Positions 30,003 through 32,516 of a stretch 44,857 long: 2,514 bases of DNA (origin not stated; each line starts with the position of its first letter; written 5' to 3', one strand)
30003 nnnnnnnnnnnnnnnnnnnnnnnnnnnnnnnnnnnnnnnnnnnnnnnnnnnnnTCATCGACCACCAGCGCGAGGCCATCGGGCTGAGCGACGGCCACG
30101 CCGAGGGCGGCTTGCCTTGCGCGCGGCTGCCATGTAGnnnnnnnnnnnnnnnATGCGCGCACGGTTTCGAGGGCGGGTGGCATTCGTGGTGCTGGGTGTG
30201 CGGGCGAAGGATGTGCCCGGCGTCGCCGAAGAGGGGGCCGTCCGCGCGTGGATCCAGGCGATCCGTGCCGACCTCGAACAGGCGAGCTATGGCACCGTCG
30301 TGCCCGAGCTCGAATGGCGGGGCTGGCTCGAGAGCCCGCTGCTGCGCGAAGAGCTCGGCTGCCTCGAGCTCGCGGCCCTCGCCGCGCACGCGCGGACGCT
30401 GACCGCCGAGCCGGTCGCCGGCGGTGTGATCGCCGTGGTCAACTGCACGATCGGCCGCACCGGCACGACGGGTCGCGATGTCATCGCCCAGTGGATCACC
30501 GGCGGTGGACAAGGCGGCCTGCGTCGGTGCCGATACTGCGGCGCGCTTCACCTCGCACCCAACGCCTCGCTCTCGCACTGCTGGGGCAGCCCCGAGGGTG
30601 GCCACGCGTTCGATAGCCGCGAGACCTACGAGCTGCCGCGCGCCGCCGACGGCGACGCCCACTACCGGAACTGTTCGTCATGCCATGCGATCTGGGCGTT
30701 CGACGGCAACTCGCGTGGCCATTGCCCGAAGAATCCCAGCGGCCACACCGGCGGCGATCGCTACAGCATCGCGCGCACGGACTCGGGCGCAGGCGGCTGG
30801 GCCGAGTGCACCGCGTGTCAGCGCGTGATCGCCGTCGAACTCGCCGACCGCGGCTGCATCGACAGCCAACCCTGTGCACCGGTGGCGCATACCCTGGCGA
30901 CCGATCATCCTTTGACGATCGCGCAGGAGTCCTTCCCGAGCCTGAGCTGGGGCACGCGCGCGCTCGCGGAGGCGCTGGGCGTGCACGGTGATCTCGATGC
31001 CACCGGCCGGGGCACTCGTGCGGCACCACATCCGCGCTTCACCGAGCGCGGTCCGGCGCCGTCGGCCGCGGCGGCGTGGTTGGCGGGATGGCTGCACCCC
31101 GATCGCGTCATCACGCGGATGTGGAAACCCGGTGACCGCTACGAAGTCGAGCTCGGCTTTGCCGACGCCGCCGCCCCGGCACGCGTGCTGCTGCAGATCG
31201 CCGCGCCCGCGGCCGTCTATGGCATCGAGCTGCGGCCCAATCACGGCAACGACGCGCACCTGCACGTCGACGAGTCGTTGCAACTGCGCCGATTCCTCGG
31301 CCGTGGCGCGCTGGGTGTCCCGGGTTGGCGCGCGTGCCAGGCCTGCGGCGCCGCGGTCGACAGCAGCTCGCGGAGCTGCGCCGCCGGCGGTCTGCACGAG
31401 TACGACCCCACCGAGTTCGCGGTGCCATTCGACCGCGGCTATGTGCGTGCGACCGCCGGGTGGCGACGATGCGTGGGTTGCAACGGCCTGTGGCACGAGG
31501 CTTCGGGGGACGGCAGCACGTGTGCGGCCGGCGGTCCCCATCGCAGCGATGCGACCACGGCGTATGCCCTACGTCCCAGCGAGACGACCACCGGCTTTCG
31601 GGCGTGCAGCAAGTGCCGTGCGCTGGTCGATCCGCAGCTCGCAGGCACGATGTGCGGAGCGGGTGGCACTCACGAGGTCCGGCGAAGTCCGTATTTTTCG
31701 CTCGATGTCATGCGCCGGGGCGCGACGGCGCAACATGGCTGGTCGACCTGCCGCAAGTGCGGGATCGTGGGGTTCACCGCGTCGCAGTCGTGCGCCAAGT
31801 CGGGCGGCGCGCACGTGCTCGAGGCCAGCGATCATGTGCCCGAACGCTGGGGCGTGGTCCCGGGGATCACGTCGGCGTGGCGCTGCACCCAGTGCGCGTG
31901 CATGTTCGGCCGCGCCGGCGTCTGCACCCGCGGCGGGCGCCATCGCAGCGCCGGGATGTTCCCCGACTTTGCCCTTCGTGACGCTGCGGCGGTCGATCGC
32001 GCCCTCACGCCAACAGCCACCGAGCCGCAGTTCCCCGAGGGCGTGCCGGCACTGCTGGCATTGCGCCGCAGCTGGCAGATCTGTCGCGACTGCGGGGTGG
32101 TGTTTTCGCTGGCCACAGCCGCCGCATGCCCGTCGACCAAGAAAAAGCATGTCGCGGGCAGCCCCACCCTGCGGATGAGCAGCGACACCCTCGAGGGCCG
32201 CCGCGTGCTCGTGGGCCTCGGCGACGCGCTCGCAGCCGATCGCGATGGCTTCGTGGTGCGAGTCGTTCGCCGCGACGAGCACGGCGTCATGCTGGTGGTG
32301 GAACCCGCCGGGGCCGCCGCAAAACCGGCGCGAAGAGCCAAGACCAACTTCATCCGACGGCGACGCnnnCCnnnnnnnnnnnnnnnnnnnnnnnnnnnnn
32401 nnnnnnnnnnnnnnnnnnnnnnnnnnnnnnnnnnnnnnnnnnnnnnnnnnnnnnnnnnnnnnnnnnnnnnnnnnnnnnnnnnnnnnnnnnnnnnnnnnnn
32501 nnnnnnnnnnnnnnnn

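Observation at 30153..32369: Unrecognised nine-fold Cys3-His repeat protein wedged between two TPR-Ser/Thr kinase genes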

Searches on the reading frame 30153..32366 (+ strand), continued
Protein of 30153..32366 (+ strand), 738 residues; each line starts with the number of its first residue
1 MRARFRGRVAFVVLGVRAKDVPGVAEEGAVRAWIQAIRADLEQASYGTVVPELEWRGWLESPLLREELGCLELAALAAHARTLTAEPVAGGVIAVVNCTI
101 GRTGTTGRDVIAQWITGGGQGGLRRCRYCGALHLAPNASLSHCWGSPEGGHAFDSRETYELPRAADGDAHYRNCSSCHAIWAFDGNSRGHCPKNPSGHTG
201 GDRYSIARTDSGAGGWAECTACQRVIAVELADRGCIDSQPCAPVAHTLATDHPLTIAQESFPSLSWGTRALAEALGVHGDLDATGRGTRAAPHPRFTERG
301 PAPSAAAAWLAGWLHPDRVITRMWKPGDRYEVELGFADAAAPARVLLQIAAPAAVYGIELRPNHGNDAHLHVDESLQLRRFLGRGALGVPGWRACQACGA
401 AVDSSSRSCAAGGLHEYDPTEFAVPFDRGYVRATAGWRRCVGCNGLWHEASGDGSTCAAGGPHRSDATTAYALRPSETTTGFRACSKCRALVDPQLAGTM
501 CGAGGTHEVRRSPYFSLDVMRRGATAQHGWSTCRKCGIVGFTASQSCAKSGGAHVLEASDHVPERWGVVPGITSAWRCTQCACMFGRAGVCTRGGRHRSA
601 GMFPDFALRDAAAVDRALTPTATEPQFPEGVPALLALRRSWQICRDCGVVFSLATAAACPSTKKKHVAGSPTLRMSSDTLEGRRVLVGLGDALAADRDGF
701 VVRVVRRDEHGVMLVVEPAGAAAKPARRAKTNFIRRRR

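Call 36: find_related_loci(query=A1, collection=genome_contigs, flank=8000)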
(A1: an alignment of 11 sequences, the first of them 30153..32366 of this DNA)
Query A1 (738 aa) in genome_contigs; peptide patterns used: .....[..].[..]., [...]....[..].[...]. (x = any residue, [..] = any of these).
278 stretches matched a pattern; 3 encode a relative of the query (tblastn E <= 1e-3); 3 distinct loci.
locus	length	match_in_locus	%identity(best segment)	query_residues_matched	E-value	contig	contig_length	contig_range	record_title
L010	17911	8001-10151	68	1-717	0e+0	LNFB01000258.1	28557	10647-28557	MAG: Deltaproteobacteria bacterium Ga0077550 Ga0077550_1186.1, whole genome shotgun sequence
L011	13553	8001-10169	66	1-726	0e+0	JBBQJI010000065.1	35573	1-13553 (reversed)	MAG: Nannocystales bacterium isolate Co_metawrap_738 Cmw_738_k141_22601839_length_35573_cov_28.9819, whole genome shotgu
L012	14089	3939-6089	68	1-717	0e+0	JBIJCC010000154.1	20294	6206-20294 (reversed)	MAG: Nannocystaceae bacterium isolate ME2006-08-18D11_3300042945_group2_bin121 Rohwer_bin1479_scaffold_2291_c1, whole ge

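Call 40: find_homologous_proteins(query=P0011, max_evalue=0.00001)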
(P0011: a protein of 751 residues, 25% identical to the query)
Query P0011 (751 aa): 211 proteins with E <= 0.00001 among 8000 candidates; the best 120 are listed.
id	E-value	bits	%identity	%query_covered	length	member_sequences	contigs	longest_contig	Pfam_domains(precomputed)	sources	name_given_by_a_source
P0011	0.0e+0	1816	100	100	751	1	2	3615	-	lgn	-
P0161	0.0e+0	1310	71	100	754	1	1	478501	-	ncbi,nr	ncbi:MAG: hypothetical protein M1839_005200 [Geoglossum umbratile]|nr:MAG: hypothetical protein M183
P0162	0.0e+0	1272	70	99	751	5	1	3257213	-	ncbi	ncbi:hypothetical protein ACEPPN_018849 [Leptodophora sp. 'Broadleaf-Isolate-01']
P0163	0.0e+0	1232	68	100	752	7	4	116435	-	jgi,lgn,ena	-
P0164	0.0e+0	1161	65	100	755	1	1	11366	-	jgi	jgi:hypothetical protein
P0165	1.9e-268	911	55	100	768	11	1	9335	-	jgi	jgi:hypothetical protein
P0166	2.2e-265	901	55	99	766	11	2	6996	-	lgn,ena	-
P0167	1.9e-262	891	54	99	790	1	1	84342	-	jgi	jgi:Gametolysin peptidase M11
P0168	1.9e-258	878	61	86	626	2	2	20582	-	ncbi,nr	ncbi:hypothetical protein LTR72_011663 [Exophiala xenobiotica]|nr:hypothetical protein LTR72_011663 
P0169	6.9e-257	873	54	98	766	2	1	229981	-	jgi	jgi:hypothetical protein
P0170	5.4e-252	857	53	99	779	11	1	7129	-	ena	-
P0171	5.5e-250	850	53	98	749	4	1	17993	-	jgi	jgi:hypothetical protein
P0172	5.3e-249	847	53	99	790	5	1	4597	-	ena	-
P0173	8.8e-246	836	52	99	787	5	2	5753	-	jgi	jgi:hypothetical protein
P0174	5.2e-244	830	52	98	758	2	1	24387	-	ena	-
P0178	4.1e-221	755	49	99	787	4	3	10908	PF05548.18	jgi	jgi:hypothetical protein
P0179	4.4e-220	751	45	100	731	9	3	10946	PF05548.18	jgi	jgi:hypothetical protein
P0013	4.9e-219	748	48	99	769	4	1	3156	PF05548.18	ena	-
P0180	7.3e-217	741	47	100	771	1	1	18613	PF05548.18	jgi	jgi:hypothetical protein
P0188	8.0e-202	691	48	98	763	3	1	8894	PF05548.18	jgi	-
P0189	7.6e-195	668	48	92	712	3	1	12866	PF05548.18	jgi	jgi:hypothetical protein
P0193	2.7e-186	640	42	99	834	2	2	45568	PF05548.18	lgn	-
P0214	8.5e-152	525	38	93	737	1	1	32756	PF05548.18,PF13583.12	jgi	jgi:hypothetical protein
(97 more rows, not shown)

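Call 59: list_cluster_members(proteins=[P0061, P0063, P0154, P0076, P0150, P0012, P0025, P0058, P0053, P0104])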
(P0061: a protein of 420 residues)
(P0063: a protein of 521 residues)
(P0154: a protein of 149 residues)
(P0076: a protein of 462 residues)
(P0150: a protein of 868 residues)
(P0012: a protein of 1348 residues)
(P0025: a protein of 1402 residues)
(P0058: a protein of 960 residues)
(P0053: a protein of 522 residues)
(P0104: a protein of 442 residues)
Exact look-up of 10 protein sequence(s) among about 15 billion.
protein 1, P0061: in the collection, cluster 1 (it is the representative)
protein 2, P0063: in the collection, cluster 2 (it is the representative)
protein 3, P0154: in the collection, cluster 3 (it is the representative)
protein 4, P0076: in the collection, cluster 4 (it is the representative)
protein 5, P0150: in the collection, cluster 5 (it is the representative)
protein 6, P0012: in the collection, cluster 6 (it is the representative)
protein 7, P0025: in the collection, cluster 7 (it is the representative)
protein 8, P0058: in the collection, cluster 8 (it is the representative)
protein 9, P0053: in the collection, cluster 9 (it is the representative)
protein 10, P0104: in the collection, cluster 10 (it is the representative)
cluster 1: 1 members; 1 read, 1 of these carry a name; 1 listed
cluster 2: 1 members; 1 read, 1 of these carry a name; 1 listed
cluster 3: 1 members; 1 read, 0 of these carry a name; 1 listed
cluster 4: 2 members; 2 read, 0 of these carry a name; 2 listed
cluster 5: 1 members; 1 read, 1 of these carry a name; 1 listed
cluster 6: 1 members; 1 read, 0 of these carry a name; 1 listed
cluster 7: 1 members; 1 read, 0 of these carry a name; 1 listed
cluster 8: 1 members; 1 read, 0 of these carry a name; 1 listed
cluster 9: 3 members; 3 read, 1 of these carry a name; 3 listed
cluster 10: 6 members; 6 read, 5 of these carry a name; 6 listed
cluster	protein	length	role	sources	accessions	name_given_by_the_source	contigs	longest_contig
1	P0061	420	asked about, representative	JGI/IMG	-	hypothetical protein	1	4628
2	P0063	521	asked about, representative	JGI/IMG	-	hypothetical protein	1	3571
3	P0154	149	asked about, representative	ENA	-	-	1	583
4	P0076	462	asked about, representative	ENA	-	-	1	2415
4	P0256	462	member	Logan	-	-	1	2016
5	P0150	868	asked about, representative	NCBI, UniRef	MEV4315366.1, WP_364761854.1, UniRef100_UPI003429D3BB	hypothetical protein [Actinocrispum sp. NPDC049592] | hypothetical protein n=1 Tax=Actinocrispum sp. NPDC049592 TaxID=3154835 ...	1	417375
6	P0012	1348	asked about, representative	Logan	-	-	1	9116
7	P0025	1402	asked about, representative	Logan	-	-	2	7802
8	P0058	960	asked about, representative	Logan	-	-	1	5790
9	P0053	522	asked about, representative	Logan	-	-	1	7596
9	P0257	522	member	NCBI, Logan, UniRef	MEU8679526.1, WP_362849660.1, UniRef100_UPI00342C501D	hypothetical protein [Streptomyces sp. NPDC048560] | hypothetical protein n=1 Tax=Streptomyces sp. NPDC048560 TaxID=3155488 RepID=UPI00342C501D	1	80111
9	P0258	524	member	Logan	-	-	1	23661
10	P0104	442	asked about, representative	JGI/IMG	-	-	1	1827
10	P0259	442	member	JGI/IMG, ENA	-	hypothetical protein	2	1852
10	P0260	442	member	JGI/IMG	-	Papain-like cysteine protease AvrRpt2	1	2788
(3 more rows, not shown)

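Call 63: search_protein_families(library=ncbifam, proteins=[P0013, P0011, P0061, P0063, P0150, P0053, P0104, P0154, P0076], max_evalue=0.01)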
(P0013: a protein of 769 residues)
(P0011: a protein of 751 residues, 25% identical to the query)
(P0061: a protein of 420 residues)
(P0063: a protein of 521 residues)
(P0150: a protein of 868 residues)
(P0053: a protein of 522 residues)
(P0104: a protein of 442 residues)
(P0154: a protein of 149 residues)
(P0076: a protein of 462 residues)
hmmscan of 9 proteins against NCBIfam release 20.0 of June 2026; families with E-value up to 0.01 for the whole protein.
P0013 (769 aa): 1 family
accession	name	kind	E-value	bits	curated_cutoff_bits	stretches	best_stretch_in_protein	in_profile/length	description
TIGR03296.1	M6dom_TIGR03296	domain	2.8e-10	40.6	110.8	2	289-359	169-237/286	M6 family metalloprotease domain-containing protein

P0011 (751 aa): 1 family
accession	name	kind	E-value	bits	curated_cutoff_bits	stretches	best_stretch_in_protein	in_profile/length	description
TIGR03296.1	M6dom_TIGR03296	domain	4.9e-14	52.9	110.8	2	288-404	170-277/286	M6 family metalloprotease domain-containing protein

P0061 (420 aa): 0 families

P0063 (521 aa): 1 family
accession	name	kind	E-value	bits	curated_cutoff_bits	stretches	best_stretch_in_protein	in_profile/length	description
NF047723.1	TransFacS4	equivalog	1.8e-05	25.1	120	0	96-122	2-27/90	transcription factor S4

P0150 (868 aa): 0 families

P0053 (522 aa): 0 families

P0104 (442 aa): 0 families

P0154 (149 aa): 0 families

P0076 (462 aa): 12 families
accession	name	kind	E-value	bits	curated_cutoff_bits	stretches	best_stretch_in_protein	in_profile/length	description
NF053824.1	PdgNdpepShyC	equivalog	9.7e-13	47.8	700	1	38-136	299-384/429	peptidoglycan DD-endopeptidase ShyC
NF052530.1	Heli_ShapePgp3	exception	2.3e-12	46.6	300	1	44-137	168-256/270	peptidoglycan metallopeptidase Pgp3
NF008652.0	PRK11649.1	equivalog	5.4e-12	45.1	341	1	38-134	316-399/439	murein DD-endopeptidase MepM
NF053825.1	PdgNdpepShyA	equivalog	1.1e-11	44.1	700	1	38-137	299-385/425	peptidoglycan DD-endopeptidase ShyA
NF050804.1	CellDivDipMCaul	equivalog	9.8e-11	41.1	900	1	44-132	529-613/634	cell division endopeptidase DipM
NF052336.1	PdgHdaseHSB100310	equivalog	3.2e-10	39.9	500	1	47-139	69-148/316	peptidoglycan hydrolase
NF041208.1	celldiv_DipM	equivalog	4.8e-10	39.2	740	1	39-132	323-404/419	cell division endopeptidase DipM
NF040883.1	amid_act_ActS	equivalog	7.9e-08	31.9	375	1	74-132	165-220/242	amidase activator ActS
NF008123.1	PRK10871.1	equivalog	8.9e-08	31.9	311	1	74-136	294-353/365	murein hydrolase activator NlpD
NF053738.1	S2SprSpoIIQBc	equivalog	7.8e-06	25.7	250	1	77-132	155-210/232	stage II sporulation protein SpoIIQ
NF052529.1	PG_M23_Pgp6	exception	0.00027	19.7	600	1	77-138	366-425/452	peptidoglycan metallopeptidase Pgp6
NF004799.0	PRK06148.1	subfamily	0.0047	14.9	1128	1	51-162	449-564/1015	hypothetical protein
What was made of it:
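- Closest known: M6 immune inhibitor A peptidases. Same: The active relatives P0011 and P0013 hit TIGR03296 around their HExxH at E 5e-14 and 3e-10, below threshold (call 63).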

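Call 64: search_protein_families(library=padloc, proteins=[window:30153-32366:+, P0011, P0013], max_evalue=0.01)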
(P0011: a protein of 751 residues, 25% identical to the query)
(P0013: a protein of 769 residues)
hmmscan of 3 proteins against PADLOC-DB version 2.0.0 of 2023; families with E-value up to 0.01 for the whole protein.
window:30153-32366:+ (738 aa): 0 families

P0011 (751 aa): 0 families

P0013 (769 aa): 0 families

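Call 67: find_encoding_contigs(protein=P0040, flank=8000, max_places=2)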
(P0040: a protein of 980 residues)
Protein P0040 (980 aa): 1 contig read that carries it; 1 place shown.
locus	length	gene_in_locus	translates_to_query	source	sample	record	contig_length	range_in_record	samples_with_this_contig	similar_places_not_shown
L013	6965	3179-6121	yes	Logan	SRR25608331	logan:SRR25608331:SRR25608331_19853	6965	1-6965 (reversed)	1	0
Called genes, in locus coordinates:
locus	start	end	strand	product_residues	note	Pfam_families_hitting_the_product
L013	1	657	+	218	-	?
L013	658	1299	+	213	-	PF16316:DUF4956 (weak)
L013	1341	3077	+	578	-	PF02557:VanY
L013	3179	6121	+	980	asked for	-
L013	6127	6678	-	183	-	PF14464:Prok-JAB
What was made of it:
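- The closest active relative sits next to a VanY gene (call 67).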

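Call 68: find_encoding_contigs(protein=P0049, flank=8000, max_places=2)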
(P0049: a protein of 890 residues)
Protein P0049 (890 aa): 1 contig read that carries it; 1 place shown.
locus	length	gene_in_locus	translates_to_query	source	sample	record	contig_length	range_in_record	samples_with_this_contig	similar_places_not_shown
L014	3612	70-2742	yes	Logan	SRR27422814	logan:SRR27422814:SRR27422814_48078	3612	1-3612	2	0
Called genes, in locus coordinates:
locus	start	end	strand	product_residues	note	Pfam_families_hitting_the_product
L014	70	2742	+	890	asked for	-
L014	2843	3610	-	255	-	?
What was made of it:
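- The closest HExxH-bearing relatives show no kinase neighbour (calls 67, 68). The contigs of the closest active relatives are short (calls 67, 68).
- Tried and rejected: The contexts of the closest active relatives are too short to be conclusive about kinase neighbours (calls 67, 68).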

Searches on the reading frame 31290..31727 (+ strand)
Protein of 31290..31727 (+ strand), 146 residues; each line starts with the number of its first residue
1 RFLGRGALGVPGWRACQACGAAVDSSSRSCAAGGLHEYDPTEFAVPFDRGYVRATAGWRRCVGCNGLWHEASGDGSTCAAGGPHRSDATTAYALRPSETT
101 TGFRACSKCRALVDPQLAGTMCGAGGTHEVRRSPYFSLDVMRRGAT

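Call 50: predict_structure(alignment_id=A5)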
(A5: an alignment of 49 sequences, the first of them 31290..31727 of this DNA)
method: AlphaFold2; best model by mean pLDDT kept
length: 146 residues; sequences in the alignment: 49
mean_pLDDT: 86.8   pTM: 0.81
mean pLDDT of the five models: 86.8, 86.7, 86.5, 86.1, 85.7
residues with pLDDT >= 90: 84; 70-90: 50; 50-70: 5; < 50: 7
segments of 3 or more residues with pLDDT < 50: 1-5
pLDDT, mean of each block of 10 residues (from residue 1): 57 94 90 89 92 91 90 79 85 93 93 93 91 92 63
secondary structure, 60 per line:
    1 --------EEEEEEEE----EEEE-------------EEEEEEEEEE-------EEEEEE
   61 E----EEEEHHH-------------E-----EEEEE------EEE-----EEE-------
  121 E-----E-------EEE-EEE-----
elements in order: E9-16 E21-24 E38-47 E55-61 E66-69 E92-96 E103-105 E111-113 E135-137 E139-141
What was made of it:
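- The triplet model is confident (call 50).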

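Call 58: fold_search(model_id=the predicted structure, library=pdb)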
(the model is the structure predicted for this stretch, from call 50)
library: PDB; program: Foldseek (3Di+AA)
matches with E <= 10: 23; with E <= 0.001: 0
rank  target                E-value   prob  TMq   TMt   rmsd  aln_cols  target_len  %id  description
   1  9fte_B                2.3e+00  0.01  0.11  0.14  15.0       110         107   10  Cryo-EM structure of the adhesion GPCR ADGRV1 in complex with a nanobody (released 2026-01-14)
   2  3k3r_E                2.4e+00  0.03  0.18  0.16   9.6       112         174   12  Unrefined crystal structure of a LexA-DNA complex (released 2010-08-18)
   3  3k3r_F                3.0e+00  0.03  0.20  0.18  11.1       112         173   10  Unrefined crystal structure of a LexA-DNA complex (released 2010-08-18)
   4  2f6j_C                3.4e+00  0.04  0.13  0.12   6.7        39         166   10  Crystal structure of PHD finger-linker-bromodomain fragment of human BPTF in the H3(1-15)K4me3 bound state (released 2006-07-11)
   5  3fc3_A                3.8e+00  0.02  0.17  0.14  10.6       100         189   11  Crystal structure of the beta-beta-alpha-Me type II restriction endonuclease Hpy99I (released 2009-03-31)
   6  1pk0_B                4.3e+00  0.01  0.12  0.05  11.5        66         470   15  Crystal Structure of the EF3-CaM complexed with PMEApp (released 2004-02-10)
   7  9jqo_A                4.6e+00  0.01  0.15  0.10  13.8       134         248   10  Polyrod formed by FlgG (G65V) from the Salmonella TH26292 strain (released 2026-02-04)
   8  9jqo_B                4.6e+00  0.01  0.14  0.10  14.1       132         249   11  Polyrod formed by FlgG (G65V) from the Salmonella TH26292 strain (released 2026-02-04)
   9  8s7g_A                5.8e+00  0.01  0.17  0.19   9.6       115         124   12  Cryo-EM structure of Pseudomonas aeruginosa Recombinase A (RecA) in complex with LexAS125A mutant (released 2025-01-15)
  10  1k90_A                5.8e+00  0.01  0.12  0.05  11.6        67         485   15  Crystal structure of the adenylyl cyclase domain of anthrax edema factor (EF) in complex with calmodulin and 3' deoxy- (released 2002-01-23)
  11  2f6j_A                6.9e+00  0.02  0.13  0.12   6.8        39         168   10  Crystal structure of PHD finger-linker-bromodomain fragment of human BPTF in the H3(1-15)K4me3 bound state (released 2006-07-11)
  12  3jso_B                6.9e+00  0.02  0.20  0.17   9.6       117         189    8  Classic Protein With a New Twist: crystal structure of a LexA repressor DNA complex (released 2010-08-18)
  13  1ctl_MODEL_1_A        6.9e+00  0.01  0.12  0.19  10.6        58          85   14  STRUCTURE OF THE CARBOXY-TERMINAL LIM DOMAIN FROM THE CYSTEINE RICH PROTEIN CRP (released 1995-06-03)
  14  8hn2_A                6.9e+00  0.01  0.13  0.15  11.8       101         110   14  Selenomethionine-labelled soluble domain of Rieske iron-sulfur protein from chlorobaculum tepidum (released 2023-07-05)
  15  2ri7_A                7.8e+00  0.02  0.13  0.12   6.8        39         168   10  Crystal structure of PHD finger-linker-bromodomain Y17E mutant from human BPTF in the H3(1-9)K4ME2 bound state (released 2007-12-11)
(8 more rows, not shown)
